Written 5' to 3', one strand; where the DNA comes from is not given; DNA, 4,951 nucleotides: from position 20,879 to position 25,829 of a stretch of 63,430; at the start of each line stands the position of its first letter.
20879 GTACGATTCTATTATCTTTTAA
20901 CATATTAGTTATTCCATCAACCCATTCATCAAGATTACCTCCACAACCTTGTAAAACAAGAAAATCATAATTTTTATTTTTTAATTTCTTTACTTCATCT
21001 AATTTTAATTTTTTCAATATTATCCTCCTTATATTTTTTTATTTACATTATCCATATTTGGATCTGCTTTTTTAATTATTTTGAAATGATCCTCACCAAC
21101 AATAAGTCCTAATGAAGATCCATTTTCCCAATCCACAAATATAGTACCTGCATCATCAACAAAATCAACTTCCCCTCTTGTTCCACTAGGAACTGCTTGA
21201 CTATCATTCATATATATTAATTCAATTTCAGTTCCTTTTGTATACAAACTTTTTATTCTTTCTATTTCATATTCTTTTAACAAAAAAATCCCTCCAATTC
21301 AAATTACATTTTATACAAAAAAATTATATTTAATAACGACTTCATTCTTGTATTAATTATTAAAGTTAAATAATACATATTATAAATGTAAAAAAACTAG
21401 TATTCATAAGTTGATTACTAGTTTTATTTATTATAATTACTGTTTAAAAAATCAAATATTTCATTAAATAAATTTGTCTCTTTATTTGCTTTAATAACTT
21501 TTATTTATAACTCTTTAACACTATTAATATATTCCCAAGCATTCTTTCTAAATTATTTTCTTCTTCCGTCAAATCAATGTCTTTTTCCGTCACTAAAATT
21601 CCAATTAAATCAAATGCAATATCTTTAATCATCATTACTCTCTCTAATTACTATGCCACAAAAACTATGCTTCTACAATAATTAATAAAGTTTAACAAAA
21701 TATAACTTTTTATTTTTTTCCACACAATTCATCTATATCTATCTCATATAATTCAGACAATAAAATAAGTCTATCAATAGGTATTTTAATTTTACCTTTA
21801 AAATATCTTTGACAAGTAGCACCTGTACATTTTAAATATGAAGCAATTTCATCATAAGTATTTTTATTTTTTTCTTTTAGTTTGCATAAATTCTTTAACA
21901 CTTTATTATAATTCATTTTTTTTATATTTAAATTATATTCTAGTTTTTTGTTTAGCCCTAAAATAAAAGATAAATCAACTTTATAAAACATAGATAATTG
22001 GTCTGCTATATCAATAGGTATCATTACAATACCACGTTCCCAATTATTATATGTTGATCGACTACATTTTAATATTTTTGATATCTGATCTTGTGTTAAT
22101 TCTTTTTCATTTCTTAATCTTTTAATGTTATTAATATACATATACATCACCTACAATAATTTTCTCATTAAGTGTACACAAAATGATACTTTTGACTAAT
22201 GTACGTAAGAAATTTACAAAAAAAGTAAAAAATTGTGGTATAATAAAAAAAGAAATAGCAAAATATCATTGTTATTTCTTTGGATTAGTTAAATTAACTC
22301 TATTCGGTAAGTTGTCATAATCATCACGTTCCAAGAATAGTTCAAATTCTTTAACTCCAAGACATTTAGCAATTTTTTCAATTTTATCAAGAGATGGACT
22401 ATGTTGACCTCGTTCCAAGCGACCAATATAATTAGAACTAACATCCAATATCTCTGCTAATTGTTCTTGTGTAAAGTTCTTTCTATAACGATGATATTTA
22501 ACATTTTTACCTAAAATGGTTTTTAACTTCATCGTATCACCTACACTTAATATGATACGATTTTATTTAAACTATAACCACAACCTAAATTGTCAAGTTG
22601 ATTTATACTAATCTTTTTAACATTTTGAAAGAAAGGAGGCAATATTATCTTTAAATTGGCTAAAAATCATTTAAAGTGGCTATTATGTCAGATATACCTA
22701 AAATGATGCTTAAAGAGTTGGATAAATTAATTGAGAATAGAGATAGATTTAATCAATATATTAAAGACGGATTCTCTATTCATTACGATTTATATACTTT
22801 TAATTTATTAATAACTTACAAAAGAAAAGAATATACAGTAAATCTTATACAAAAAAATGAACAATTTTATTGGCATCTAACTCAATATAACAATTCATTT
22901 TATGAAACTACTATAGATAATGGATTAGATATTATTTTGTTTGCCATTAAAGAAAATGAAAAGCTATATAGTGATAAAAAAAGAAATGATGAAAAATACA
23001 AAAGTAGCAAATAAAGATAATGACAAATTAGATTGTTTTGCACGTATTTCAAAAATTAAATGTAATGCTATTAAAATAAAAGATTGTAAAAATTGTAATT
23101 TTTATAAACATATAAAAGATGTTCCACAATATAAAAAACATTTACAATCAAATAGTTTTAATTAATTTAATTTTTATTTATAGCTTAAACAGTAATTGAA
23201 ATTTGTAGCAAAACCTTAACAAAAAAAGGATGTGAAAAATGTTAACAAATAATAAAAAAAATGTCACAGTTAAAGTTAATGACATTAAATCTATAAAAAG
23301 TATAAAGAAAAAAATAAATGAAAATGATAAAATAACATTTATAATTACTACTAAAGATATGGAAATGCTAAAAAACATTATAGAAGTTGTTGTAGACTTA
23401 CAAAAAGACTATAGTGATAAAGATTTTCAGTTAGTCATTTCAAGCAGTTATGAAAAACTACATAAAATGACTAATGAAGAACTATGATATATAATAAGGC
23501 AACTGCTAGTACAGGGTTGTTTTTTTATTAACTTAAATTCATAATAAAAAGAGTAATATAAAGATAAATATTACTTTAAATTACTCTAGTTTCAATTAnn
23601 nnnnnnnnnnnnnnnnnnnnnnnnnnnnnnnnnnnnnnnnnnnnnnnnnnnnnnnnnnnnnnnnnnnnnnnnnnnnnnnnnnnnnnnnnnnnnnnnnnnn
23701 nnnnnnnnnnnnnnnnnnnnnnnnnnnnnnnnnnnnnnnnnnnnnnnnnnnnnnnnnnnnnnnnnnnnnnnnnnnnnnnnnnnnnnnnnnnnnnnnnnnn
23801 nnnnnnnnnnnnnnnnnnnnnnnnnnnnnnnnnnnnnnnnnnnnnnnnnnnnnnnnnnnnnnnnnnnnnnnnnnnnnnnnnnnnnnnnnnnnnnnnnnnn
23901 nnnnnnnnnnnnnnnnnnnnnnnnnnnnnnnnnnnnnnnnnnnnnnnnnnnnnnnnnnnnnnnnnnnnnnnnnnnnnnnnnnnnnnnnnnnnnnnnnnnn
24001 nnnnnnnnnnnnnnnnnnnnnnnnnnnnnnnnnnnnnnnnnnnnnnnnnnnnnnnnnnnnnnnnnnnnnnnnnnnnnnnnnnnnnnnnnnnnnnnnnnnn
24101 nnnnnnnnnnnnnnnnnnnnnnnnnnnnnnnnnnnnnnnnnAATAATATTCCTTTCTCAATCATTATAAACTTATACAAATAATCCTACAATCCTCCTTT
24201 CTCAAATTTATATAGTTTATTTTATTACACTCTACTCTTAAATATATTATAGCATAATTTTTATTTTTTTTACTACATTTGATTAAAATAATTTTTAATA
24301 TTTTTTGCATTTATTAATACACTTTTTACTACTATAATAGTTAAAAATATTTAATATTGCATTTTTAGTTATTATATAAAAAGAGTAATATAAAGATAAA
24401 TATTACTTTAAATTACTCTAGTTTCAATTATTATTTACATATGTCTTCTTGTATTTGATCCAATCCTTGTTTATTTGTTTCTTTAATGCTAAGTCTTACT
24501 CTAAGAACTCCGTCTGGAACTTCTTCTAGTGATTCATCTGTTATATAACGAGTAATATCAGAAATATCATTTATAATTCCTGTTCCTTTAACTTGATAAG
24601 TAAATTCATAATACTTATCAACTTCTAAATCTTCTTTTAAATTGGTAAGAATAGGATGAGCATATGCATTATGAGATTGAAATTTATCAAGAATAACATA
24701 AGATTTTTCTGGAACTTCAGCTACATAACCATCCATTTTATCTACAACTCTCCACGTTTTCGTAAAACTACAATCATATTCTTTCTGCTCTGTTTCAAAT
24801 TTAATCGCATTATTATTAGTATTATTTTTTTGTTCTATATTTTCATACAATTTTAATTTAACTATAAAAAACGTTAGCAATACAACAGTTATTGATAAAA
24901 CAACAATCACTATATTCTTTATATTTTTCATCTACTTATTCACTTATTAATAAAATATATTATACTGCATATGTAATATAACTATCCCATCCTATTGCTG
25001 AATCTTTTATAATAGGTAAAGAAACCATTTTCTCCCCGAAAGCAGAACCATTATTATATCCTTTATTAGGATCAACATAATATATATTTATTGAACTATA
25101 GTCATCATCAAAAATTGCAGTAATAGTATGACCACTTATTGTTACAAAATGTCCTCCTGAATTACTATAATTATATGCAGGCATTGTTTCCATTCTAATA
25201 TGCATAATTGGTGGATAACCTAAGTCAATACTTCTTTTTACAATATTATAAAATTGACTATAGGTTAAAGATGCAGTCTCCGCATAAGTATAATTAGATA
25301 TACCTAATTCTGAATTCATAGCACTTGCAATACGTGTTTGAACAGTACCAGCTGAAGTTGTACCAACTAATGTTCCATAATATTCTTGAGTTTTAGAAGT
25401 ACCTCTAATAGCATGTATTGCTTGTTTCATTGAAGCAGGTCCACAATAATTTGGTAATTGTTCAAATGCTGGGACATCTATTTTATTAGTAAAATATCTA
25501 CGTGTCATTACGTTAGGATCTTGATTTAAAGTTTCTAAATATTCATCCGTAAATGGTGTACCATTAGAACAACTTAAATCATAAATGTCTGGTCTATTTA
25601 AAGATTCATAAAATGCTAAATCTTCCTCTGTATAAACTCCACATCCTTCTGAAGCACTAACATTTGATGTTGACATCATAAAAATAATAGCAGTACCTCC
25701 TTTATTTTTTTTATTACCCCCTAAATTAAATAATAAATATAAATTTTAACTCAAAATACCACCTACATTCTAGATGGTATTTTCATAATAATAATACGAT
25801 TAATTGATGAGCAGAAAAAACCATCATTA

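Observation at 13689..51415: A 35.1-kb conjugative element splits a P-type cation ATPase gene inside its PEGLP motif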

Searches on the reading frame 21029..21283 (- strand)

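Call 47: search_protein_families(library=pfam, proteins=[window:21029-21283:-], max_evalue=1)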
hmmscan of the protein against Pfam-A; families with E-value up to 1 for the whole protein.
window:21029-21283:- (84 aa): 2 families
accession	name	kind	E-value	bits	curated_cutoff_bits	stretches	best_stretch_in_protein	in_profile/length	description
PF14192.12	DUF4314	-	2.2e-27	95.2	27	1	5-70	3-69/69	Domain of unknown function (DUF4314)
PF04004.18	Leo1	-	0.24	11.7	27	1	48-74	66-91/165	Leo1-like protein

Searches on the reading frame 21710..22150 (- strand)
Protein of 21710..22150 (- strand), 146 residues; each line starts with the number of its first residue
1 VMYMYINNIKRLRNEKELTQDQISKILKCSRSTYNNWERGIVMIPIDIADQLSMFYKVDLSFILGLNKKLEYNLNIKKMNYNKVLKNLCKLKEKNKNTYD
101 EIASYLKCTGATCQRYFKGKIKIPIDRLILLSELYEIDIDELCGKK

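Call 7: search_protein_families(library=pfam, proteins=[window:21710-22150:-], max_evalue=0.01)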
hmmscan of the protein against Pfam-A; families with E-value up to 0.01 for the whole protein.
window:21710-22150:- (146 aa): 8 families
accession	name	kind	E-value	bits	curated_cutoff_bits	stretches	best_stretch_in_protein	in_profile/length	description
PF01381.28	HTH_3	-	1.7e-19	70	23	2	9-62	1-54/55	Helix-turn-helix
PF12844.13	HTH_19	-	5.2e-12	45.9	30.2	1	7-60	2-55/64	Helix-turn-helix domain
PF13560.12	HTH_31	-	1.4e-09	38.5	27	1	10-59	7-57/64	Helix-turn-helix domain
PF13384.12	HTH_23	-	2.3e-05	24.5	24.6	1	15-37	16-37/50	Homeodomain-like domain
PF08279.18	HTH_11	-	6.7e-05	23.1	25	0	9-33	6-31/55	HTH domain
PF08281.18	Sigma70_r4_2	-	0.00088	19.3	25.7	0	12-37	21-46/54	Sigma-70, region 4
PF13443.12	HTH_26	-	0.002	18.8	22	0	8-60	1-54/63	Cro/C1-type HTH DNA-binding domain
PF02796.21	HTH_7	-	0.009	16.6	23.8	0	6-33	11-37/45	Helix-turn-helix domain of resolvase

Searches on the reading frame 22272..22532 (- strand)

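Call 47: search_protein_families(library=pfam, proteins=[window:22272-22532:-], max_evalue=1)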
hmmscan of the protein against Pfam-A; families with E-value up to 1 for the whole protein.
window:22272-22532:- (86 aa): 12 families
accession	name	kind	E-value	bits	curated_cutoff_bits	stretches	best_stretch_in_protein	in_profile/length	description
PF01381.28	HTH_3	-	1.4e-14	54.3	23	1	17-65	7-55/55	Helix-turn-helix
PF13560.12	HTH_31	-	6.5e-10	39.6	27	1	10-62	5-58/64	Helix-turn-helix domain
PF12844.13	HTH_19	-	1.6e-07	31.5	30.2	1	8-66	1-59/64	Helix-turn-helix domain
PF13413.12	HTH_25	-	4.4e-06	26.8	24.6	1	15-45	6-36/62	Helix-turn-helix domain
PF13443.12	HTH_26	-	4.6e-05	24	22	1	18-65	9-57/63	Cro/C1-type HTH DNA-binding domain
PF13744.12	HTH_37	-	0.0016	18.7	27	1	1-59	13-72/80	Helix-turn-helix domain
PF04545.22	Sigma70_r4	-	0.004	17.1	24.1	1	15-41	16-42/50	Sigma-70, region 4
PF08667.16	BetR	-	0.022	15.3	21.6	1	14-66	17-69/148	BetR domain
PF00046.35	Homeodomain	-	0.025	14.9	22.9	1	15-62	2-41/57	Homeodomain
PF21291.3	CYNS_N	-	0.036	14.5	27.1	1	9-65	6-62/69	Cyanate hydratase, N-terminal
PF13613.12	HTH_Tnp_4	-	0.12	12.4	27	1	15-33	15-33/53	Helix-turn-helix of DDE superfamily endonuclease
PF22233.2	PhyR_sigma-like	-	0.17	12.1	27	1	19-39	19-39/50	Response regulator PhyR, sigma-like domain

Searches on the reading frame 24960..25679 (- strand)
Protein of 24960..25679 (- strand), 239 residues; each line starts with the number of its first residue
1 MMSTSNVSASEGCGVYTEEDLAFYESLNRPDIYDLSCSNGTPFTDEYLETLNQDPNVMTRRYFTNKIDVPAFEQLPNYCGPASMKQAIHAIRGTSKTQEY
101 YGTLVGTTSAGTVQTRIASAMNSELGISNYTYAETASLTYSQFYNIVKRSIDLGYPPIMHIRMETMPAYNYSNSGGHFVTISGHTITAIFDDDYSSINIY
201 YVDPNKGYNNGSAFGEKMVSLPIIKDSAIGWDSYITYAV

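Call 7: search_protein_families(library=pfam, proteins=[window:24960-25679:-], max_evalue=0.01)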
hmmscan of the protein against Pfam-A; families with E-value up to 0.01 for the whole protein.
window:24960-25679:- (239 aa): 1 family
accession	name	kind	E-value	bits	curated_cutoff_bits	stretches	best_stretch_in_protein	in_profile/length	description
PF13529.12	Peptidase_C39_2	-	4.7e-11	43.9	24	1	67-204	1-142/143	Peptidase_C39 like family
